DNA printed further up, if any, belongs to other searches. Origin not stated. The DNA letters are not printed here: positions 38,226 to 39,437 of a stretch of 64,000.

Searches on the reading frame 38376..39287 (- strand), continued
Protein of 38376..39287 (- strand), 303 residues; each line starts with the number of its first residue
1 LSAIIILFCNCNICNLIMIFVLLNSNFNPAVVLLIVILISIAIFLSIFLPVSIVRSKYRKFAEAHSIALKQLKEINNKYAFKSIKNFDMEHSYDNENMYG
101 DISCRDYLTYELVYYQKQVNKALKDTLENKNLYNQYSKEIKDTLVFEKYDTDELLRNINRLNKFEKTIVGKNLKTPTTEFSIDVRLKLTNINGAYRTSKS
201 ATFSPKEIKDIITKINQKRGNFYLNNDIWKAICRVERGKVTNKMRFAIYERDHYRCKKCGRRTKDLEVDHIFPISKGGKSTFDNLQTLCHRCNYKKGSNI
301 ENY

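Call 21: find_related_loci(query=A1, collection=viral_contigs, flank=10000)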
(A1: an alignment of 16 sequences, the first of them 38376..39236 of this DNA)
Query A1 (286 aa) in viral_contigs; peptide patterns used: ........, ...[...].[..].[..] (x = any residue, [..] = any of these).
74 stretches matched a pattern; 2 encode a relative of the query (tblastn E <= 1e-3); 2 distinct loci.
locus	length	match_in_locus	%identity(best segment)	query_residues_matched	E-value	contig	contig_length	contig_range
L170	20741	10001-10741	43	41-283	1e-61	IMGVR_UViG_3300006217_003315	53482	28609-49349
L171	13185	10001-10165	39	228-284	2e-5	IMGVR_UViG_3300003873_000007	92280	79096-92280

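Call 28: search_dna_similar(query=window:38376-39236:-, collection=phages, mode=protein, max_rows=15)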
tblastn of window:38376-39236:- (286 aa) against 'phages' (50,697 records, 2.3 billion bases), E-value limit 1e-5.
Records with a match: 291; places in all: 293; records where one place covers at least 80% of the query: 0.
Best place of each record, by identity: <60% 291.
By first word of the organism name: Mycobacterium 170; Pseudomonas 22; Gordonia 21; Vibrio 18; Burkholderia 8; Bacteriophage 6; Synechococcus 6; Cyanophage 5; Rhizobium 5; Xanthomonas 4; and 18 more.
By host as written in the record: Mycobacterium smegmatis mc2 155 117; - 35; Mycobacterium smegmatis mc#155 28; Gordonia terrae 3612 12; Mycobacterium smegmatius mc2 155 8; Pseudomonas aeruginosa PAO1 7; Burkholderia sp. 6; Pseudomonas aeruginosa PA14 5; and 48 more.
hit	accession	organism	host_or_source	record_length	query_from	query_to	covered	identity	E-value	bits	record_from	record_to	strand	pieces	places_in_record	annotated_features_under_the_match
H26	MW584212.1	Mycobacterium phage prophiGD13-2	Mycobacterium abscessus GD13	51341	152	279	45%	31.6%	1e-12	74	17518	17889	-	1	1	29: HNH endonuclease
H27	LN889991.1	Bacteriophage 15G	-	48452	217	280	22%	57.8%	1e-13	77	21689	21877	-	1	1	record has no annotation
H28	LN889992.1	Pseudomonas phage 15b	-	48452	217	280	22%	57.8%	1e-13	77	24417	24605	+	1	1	record has no annotation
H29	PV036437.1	Blautia phage NatCom_27009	Blautia sp.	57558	198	285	31%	39.6%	2e-12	73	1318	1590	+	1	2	HNH endonuclease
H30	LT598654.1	Phage NCTB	surface water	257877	176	279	36%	33.3%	6e-6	53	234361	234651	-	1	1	hypothetical protein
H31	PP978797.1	Mycobacterium phage Marker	Mycobacterium smegmatis mc#155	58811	188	276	31%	38.9%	4e-10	66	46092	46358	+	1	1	75: HNH endonuclease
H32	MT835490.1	Bacteriophage sp.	human fecal samples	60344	214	285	25%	46.8%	3e-12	73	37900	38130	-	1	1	record has no annotation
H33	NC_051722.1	Mycobacterium phage Demsculpinboyz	Mycobacterium smegmatis mc2 155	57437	188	276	31%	37.8%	1e-9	65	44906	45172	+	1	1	hypothetical protein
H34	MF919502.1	Mycobacterium phage Demsculpinboyz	Mycobacterium smegmatis mc2 155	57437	188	276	31%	37.8%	1e-9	65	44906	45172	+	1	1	hypothetical protein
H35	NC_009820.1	Mycobacterium phage Tweety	Mycobacterium smegmatis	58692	188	276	31%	37.8%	1e-9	65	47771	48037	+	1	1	75: HNH endonuclease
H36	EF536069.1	Mycobacterium phage Tweety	Mycolicibacterium smegmatis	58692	188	276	31%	37.8%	1e-9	65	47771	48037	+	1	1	75: hypothetical protein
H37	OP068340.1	Mycobacterium phage Rita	Mycobacterium smegmatis mc2 155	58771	188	276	31%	37.8%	1e-9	64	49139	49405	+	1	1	81: HNH endonuclease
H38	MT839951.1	Bacteriophage sp.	human fecal samples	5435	217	279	22%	52.9%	1e-12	73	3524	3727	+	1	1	record has no annotation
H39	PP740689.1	Pseudomonas phage vB_Pae_SG_WM_Sew_P27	Pseudomonas aeruginosa PA14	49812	223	286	22%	50.0%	3e-12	72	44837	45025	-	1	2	replication initiation protein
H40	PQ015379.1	Pseudomonas phage HRDY3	Pseudomonas sp.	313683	172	282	39%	28.3%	8e-8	59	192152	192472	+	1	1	endonuclease | hypothetical protein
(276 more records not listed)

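Call 29: predict_structure(alignment_id=A1)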
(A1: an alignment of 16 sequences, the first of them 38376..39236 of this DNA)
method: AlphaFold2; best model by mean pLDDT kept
length: 286 residues; sequences in the alignment: 16
mean_pLDDT: 84.4   pTM: 0.70
mean pLDDT of the five models: 84.4, 83.4, 83.0, 82.5, 79.4
residues with pLDDT >= 90: 145; 70-90: 106; 50-70: 24; < 50: 11
segments of 3 or more residues with pLDDT < 50: 259-261, 279-286
pLDDT, mean of each block of 10 residues (from residue 1): 55 82 89 87 94 96 95 87 90 90 95 97 95 92 93 95 96 86 97 92 76 80 76 87 81 59 69 66 30
secondary structure, 60 per line:
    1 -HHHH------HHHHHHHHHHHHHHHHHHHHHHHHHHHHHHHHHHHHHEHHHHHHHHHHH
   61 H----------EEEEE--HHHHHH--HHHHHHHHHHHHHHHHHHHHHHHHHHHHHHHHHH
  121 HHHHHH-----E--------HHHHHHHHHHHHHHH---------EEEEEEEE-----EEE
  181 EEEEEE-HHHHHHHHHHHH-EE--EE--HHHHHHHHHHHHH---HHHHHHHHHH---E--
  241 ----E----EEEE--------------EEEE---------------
elements in order: H2-5 H12-48 H50-61 E72-76 H79-84 H87-126 H141-155 E165-172 E178-186 H188-199 H209-221 H225-234 E250-253 E268-271

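Call 32: fold_search(model_id=the predicted structure, library=pdb)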
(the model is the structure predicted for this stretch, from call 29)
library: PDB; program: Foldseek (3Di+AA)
matches with E <= 10: 234; with E <= 0.001: 0
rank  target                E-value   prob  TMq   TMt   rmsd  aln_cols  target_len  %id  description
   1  5x1h_A                9.7e-02  0.98  0.18  0.25   3.2        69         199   20  Structure of Legionella pneumophila DotN (released 2017-06-14)
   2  8d2q_A                2.4e-01  0.14  0.16  0.06  22.8       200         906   17  Structure of Acidothermus cellulolyticus Cas9 ternary complex (Post-cleavage 1) (released 2023-12-20)
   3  4h9d_C                2.5e-01  0.93  0.14  0.43   3.4        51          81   33  Crystal Structure of Mn-dependent Gme HNH nicking endonuclease from Geobacter metallireducens GS-15, Northeast Structu (released 2012-10-10)
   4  8zlu_B                2.7e-01  0.33  0.15  0.12  20.9       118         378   20  Cryo-EM strcuture of Cas5-HNH Cascade,Conf1 (released 2024-12-04)
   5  9j2g_A                3.4e-01  0.93  0.17  0.33   4.0        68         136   24  Crystal structure of Nme1Cas9 HNH domain bound to anti-CRISPR AcrIIC1Vei (released 2026-03-04)
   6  4h9d_B                5.8e-01  0.69  0.17  0.45   6.7        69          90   28  Crystal Structure of Mn-dependent Gme HNH nicking endonuclease from Geobacter metallireducens GS-15, Northeast Structu (released 2012-10-10)
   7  2i71_A                6.5e-01  0.06  0.13  0.11  25.6       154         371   15  Crystal structure of a Conserved Protein of Unknown Function from Sulfolobus solfataricus P2 (released 2006-10-03)
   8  4h9d_A                7.3e-01  0.44  0.16  0.39   6.4        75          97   28  Crystal Structure of Mn-dependent Gme HNH nicking endonuclease from Geobacter metallireducens GS-15, Northeast Structu (released 2012-10-10)
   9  9bcx_I                9.3e-01  0.03  0.10  0.08  21.1       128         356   15  Cryo-EM structure of the S. cerevisiae ORC-Cdc6-Mcm2-7-DNA complex with a fully closed Mcm2-Mcm5 DNA entry gate (released 2025-01-01)
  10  6je9_A                9.9e-01  0.14  0.18  0.06  17.1       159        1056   18  Crystal structure of Nme1Cas9-sgRNA dimer mediated by double protein inhibitor AcrIIC3 monomers (released 2019-11-06)
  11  6dkn_A                1.0e+00  0.07  0.14  0.12  19.2       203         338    8  CRYSTAL STRUCTURE OF ARABIDOPSIS THALIANA DECAPPING NUCLEASE DXO1 (released 2019-02-27)
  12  5mr6_A                1.2e+00  0.04  0.09  0.07  15.6       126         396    9  XiaF from Streptomyces sp. in complex with FADH2 and Glycerol (released 2017-06-28)
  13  6dkn_B                1.5e+00  0.03  0.10  0.09  23.4       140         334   14  CRYSTAL STRUCTURE OF ARABIDOPSIS THALIANA DECAPPING NUCLEASE DXO1 (released 2019-02-27)
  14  6eck_B                2.0e+00  0.02  0.07  0.04  20.4        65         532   12  Pyruvate Kinase Isoform L-type with phosphorylated Ser113 (pS113) in complex with FBP (released 2019-12-04)
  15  2oqt_A                2.1e+00  0.02  0.08  0.13  18.8       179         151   13  Structural Genomics, the crystal structure of a putative PTS IIA domain from Streptococcus pyogenes M1 GAS (released 2007-03-06)
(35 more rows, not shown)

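Call 51: search_protein_families(library=pfam, alignment_id=A5, max_evalue=0.00001)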
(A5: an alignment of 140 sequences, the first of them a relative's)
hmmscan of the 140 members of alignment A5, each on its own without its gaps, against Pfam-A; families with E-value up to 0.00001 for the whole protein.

A. member 1, L004:7100-7777:+ (226 aa): 3 families
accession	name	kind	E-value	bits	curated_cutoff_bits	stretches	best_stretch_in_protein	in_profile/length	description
PF01381.28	HTH_3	-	1.7e-14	54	23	1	9-61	3-55/55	Helix-turn-helix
PF12844.13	HTH_19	-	1.5e-13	50.8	30.2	1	4-62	1-59/64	Helix-turn-helix domain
PF13560.12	HTH_31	-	3e-07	31.1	27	1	4-58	3-58/64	Helix-turn-helix domain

B. families by the number of members that match (of 140 scanned): 130 families (the first 25 are shown)
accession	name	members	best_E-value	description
PF01138.27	RNase_PH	4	9.1e-54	3' exoribonuclease family, domain 1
PF13635.12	DUF4143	4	1e-27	Domain of unknown function (DUF4143)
PF03725.20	RNase_PH_C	4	5.1e-24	3' exoribonuclease family, domain 2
PF00575.29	S1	4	3.1e-18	S1 RNA binding domain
PF13673.13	Acetyltransf_10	4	5.2e-14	Acetyltransferase (GNAT) domain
PF13508.13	Acetyltransf_7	4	1.1e-11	Acetyltransferase (GNAT) domain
PF00583.31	Acetyltransf_1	4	5e-11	Acetyltransferase (GNAT) family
PF00013.35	KH_1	4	5.1e-07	KH domain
PF03726.19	PNPase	4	1.6e-06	Polyribonucleotide nucleotidyltransferase, RNA binding domain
PF09479.16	Flg_new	3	2.1e-46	Listeria-Bacteroides repeat domain (List_Bact_rpt)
PF13173.12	AAA_14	3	1.1e-33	AAA domain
PF04055.27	Radical_SAM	3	3.1e-24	Radical SAM superfamily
PF00883.26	Peptidase_M17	2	2.1e-109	Cytosol aminopeptidase family, catalytic domain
PF14262.12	Cthe_2159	2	1.1e-53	Carbohydrate-binding domain-containing protein Cthe_2159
PF03009.23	GDPD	2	1.7e-40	Glycerophosphoryl diester phosphodiesterase family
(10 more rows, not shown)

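Call 52: search_protein_families(library=padloc, alignment_id=A5, max_evalue=1e-10)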
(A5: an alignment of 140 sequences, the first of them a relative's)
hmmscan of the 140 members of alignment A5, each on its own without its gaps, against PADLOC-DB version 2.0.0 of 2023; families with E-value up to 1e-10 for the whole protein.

A. member 1, L004:7100-7777:+ (226 aa): 4 families
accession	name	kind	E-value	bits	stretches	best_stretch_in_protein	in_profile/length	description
PDLC03954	RmrA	-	1.5e-11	41.8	1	4-70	12-78/380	-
PDLC02926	HTH_VI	-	4.3e-11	40.9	1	3-88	2-86/92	-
PDLC04142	capH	-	4.6e-11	41.7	1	3-66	7-70/103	capH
PDLC03945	RmrA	-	5.3e-11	40.3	1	1-70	1-70/394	-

B. families by the number of members that match (of 140 scanned): 55 families (the first 25 are shown)
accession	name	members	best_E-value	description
PDLC04787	PDC-S01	4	2.3e-126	-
PDLC04789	PDC-S01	3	3.3e-32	-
PDLC04790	PDC-S01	3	1.7e-20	-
PDLC04786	PDC-S01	2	1.5e-145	-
PDLC04792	PDC-S01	2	4.4e-142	-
PDLC04788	PDC-S01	2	1.3e-78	-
PDLC05067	PDC-S69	2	3.7e-25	-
PDLC05040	PDC-S57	1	2.4e-92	-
PDLC02292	AbiEii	1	1.6e-80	AbiEii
PDLC02269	AbiEi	1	2.2e-75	AbiEi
PDLC02287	AbiEi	1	3.8e-75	AbiEi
PDLC04899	PDC-S07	1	1.7e-47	-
PDLC02289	AbiEii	1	3.7e-42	AbiEii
PDLC04836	PDC-S04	1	3.4e-40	-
PDLC02316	AbiEii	1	7.1e-39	AbiEii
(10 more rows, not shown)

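Call 60: search_solved_structures(query=A1, max_evalue=1)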
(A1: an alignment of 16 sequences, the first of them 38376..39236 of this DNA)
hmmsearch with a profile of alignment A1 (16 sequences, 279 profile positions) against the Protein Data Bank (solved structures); distinct sequences matched with E-value up to 1: 13.
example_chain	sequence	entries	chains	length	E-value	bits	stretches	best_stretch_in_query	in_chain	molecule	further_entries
9k2z_A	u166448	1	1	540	4.3e-07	32.5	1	220-273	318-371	HfmIscB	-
4h9d_A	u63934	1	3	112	5.1e-07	32.3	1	234-274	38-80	HNH endonuclease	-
5h0m_A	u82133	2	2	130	5.1e-07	32.3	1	220-276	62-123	HNH endonuclease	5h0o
9k30_A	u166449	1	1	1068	1.4e-05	27.6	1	232-276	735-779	TbaIscB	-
5mkw_A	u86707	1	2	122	3.6e-05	26.2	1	245-275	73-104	DNA annealing helicase and endonuclease ZRANB3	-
8d2k_A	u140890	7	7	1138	6.6e-05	25.4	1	231-276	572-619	CRISPR-associated endonuclease, Csn1 family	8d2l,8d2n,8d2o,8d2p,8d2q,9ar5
9k32_A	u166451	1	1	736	0.00038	22.9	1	230-276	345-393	HNH nuclease domain-containing protein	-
6ghc_A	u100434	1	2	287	0.00059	22.2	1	228-272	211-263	5-methylcytosine-specific restriction enzyme A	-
9lgi_A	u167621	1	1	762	0.002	20.5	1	228-274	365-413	HNH nuclease domain-containing protein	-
9k31_A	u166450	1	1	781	0.011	18.1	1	229-276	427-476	YnpsCas9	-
9nvu_P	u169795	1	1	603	0.038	16.3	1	225-271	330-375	OrufIscB-REC-swap 49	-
6me0_C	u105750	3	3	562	0.043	16.1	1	221-272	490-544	Maturase reverse transcriptase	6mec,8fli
4ogc_A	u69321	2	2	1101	0.32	13.3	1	223-275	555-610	HNH endonuclease domain protein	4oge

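Call 75: find_encoding_contigs(protein=window:38376-39236:-, flank=5000, max_places=6)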
Protein window:38376-39236:- (286 aa): 4 contigs read that carry it; 1 place shown.
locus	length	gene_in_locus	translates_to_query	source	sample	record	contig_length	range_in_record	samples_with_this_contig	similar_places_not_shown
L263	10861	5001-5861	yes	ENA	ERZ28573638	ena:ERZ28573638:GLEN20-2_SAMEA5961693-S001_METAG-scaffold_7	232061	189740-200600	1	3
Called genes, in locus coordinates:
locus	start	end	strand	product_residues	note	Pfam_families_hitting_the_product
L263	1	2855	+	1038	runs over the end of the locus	PF04313:HSDR_N, PF04851:ResIII, PF00270:DEAD, PF18766:SWI2_SNF2, PF22679:T1R_D3-like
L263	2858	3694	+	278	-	-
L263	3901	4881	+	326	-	PF01580:FtsK_SpoIIIE, PF01935:DUF87 (weak), PF01580:FtsK_SpoIIIE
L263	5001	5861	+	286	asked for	PF01844:HNH, PF14279:HNH_5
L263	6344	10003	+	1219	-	PF00580:UvrD-helicase, PF01443:Viral_helicase1 (faint), PF13086:AAA_11 (weak), PF13245:AAA_19, PF13604:AAA_30 (faint), PF00580:UvrD-helicase, PF13361:UvrD_C, PF00570:HRDC, +1 more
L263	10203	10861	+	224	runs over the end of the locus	-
